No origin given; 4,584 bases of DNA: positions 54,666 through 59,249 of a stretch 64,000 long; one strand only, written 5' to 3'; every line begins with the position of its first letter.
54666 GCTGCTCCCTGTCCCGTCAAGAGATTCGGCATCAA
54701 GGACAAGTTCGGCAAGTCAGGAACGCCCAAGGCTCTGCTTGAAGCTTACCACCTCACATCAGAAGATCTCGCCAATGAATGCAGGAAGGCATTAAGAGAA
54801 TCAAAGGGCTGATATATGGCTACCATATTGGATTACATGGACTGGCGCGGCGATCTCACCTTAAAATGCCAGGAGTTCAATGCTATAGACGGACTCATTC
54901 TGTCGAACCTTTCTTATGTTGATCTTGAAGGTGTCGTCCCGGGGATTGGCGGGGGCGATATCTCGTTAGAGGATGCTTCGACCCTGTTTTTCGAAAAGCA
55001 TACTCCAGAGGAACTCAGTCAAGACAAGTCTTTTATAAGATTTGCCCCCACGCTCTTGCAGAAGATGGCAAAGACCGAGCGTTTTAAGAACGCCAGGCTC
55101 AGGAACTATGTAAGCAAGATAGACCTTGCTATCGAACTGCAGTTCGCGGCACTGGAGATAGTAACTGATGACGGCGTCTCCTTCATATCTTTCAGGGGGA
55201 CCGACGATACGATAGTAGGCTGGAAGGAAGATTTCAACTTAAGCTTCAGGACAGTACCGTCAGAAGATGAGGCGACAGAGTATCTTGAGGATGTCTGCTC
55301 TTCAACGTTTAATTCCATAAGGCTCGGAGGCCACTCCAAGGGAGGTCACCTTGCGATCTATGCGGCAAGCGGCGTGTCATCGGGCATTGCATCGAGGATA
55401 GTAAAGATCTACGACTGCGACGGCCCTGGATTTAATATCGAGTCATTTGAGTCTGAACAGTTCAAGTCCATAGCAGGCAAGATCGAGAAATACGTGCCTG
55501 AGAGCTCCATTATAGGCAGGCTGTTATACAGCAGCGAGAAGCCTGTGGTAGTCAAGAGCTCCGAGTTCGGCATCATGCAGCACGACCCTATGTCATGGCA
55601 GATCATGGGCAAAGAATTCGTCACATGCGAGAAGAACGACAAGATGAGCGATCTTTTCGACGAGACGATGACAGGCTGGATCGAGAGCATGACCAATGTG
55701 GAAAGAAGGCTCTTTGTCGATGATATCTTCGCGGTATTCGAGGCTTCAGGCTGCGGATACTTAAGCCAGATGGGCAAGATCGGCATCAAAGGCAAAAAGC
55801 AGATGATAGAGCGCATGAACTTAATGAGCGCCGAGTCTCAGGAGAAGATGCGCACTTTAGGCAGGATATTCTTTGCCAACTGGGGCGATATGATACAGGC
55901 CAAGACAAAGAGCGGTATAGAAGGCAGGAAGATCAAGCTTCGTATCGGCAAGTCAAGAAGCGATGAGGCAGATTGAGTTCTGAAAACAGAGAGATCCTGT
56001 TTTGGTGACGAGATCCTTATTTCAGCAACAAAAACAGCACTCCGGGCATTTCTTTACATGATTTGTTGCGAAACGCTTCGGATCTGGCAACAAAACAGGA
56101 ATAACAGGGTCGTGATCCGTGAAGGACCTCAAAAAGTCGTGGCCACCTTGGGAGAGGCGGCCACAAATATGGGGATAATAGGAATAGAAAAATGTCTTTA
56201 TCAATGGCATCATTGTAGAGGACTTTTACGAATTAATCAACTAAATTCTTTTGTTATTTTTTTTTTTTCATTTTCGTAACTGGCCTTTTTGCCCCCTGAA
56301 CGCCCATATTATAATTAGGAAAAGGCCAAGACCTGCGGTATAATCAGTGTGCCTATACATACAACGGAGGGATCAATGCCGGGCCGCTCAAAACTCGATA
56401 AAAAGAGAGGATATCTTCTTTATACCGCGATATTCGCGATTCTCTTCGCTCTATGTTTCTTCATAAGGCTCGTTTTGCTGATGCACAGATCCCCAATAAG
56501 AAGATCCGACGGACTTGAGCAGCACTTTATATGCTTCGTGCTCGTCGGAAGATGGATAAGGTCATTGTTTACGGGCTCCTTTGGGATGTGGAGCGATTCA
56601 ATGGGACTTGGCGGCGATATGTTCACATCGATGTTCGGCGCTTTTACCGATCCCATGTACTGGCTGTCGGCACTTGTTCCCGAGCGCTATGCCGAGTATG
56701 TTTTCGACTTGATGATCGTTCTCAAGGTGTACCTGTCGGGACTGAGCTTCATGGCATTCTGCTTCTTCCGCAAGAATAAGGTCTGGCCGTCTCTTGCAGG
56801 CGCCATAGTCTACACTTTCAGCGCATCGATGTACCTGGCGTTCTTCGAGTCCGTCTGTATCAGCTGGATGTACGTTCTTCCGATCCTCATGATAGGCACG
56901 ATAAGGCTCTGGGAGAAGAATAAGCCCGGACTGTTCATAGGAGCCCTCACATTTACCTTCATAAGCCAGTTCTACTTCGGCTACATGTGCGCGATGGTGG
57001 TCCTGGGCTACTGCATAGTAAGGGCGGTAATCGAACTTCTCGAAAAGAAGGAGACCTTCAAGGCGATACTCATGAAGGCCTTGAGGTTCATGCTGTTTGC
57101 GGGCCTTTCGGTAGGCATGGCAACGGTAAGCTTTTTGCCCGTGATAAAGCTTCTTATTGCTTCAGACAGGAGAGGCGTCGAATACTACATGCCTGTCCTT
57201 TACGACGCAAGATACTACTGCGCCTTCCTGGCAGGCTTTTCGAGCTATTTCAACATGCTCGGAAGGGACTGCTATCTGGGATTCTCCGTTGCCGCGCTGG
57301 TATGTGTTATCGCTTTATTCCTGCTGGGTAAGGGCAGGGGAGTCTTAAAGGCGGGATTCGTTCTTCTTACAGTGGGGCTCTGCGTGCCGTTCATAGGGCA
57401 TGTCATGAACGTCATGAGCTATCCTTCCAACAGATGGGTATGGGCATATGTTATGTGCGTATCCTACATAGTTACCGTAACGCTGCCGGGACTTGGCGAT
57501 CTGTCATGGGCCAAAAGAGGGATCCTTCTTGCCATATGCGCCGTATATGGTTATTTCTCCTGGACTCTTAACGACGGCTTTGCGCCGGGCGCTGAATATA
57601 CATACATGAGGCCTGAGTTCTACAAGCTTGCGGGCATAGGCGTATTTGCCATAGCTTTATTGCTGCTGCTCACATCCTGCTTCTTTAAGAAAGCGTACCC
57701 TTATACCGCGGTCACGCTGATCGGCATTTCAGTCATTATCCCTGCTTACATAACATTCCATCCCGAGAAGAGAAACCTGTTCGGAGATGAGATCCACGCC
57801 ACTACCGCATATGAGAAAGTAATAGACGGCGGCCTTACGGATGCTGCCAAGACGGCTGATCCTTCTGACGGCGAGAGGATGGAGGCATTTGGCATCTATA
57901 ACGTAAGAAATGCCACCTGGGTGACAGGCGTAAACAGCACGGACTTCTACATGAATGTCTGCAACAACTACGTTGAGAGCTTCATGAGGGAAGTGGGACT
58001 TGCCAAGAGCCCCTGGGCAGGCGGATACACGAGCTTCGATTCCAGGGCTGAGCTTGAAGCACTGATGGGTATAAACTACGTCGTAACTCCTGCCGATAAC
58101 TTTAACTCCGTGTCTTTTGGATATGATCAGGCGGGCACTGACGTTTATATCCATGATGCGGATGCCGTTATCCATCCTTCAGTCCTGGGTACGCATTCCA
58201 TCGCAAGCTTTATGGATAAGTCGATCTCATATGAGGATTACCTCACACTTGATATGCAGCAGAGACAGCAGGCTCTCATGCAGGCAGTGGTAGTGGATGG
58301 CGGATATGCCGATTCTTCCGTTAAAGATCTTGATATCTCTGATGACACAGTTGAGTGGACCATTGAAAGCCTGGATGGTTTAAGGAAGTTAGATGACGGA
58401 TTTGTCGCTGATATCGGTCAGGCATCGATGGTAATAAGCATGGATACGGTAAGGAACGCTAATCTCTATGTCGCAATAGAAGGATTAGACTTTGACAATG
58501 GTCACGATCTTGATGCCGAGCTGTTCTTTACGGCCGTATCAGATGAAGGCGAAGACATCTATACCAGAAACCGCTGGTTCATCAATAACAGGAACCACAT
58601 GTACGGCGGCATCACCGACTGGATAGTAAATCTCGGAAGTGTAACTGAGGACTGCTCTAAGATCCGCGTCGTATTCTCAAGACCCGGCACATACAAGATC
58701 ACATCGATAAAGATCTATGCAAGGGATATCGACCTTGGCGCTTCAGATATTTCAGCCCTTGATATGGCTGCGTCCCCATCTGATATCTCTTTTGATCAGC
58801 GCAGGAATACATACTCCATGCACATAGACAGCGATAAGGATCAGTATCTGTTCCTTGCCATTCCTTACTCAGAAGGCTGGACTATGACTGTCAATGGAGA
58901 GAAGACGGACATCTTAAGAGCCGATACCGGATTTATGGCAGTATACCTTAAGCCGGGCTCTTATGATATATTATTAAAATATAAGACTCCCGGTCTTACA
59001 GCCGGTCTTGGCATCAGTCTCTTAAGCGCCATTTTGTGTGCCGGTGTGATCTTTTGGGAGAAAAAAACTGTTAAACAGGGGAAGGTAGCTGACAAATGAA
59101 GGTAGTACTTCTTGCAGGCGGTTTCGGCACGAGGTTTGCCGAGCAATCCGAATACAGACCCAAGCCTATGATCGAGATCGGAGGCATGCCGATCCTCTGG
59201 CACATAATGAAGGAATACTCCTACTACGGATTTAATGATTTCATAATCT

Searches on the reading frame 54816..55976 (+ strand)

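Call 78: search_protein_families(library=pfam, proteins=[window:54816-55976:+], max_evalue=0.00001)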
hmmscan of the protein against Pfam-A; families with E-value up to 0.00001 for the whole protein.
window:54816-55976:+ (386 aa): 1 family
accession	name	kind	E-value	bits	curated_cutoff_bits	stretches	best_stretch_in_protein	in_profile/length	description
PF11187.14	Mbeg1-like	-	1.4e-74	250.7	21.1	1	84-305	1-223/224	Mbeg1-like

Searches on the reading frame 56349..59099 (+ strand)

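Call 67: search_protein_families(library=pfam, proteins=[window:56349-59099:+], max_evalue=0.00001)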
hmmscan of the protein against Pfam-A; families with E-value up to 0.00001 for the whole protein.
window:56349-59099:+ (916 aa): 1 family
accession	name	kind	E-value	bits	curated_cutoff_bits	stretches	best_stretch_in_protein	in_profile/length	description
PF09586.16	YfhO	-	4.6e-82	277.1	28.5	1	30-890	6-835/835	Bacterial membrane protein YfhO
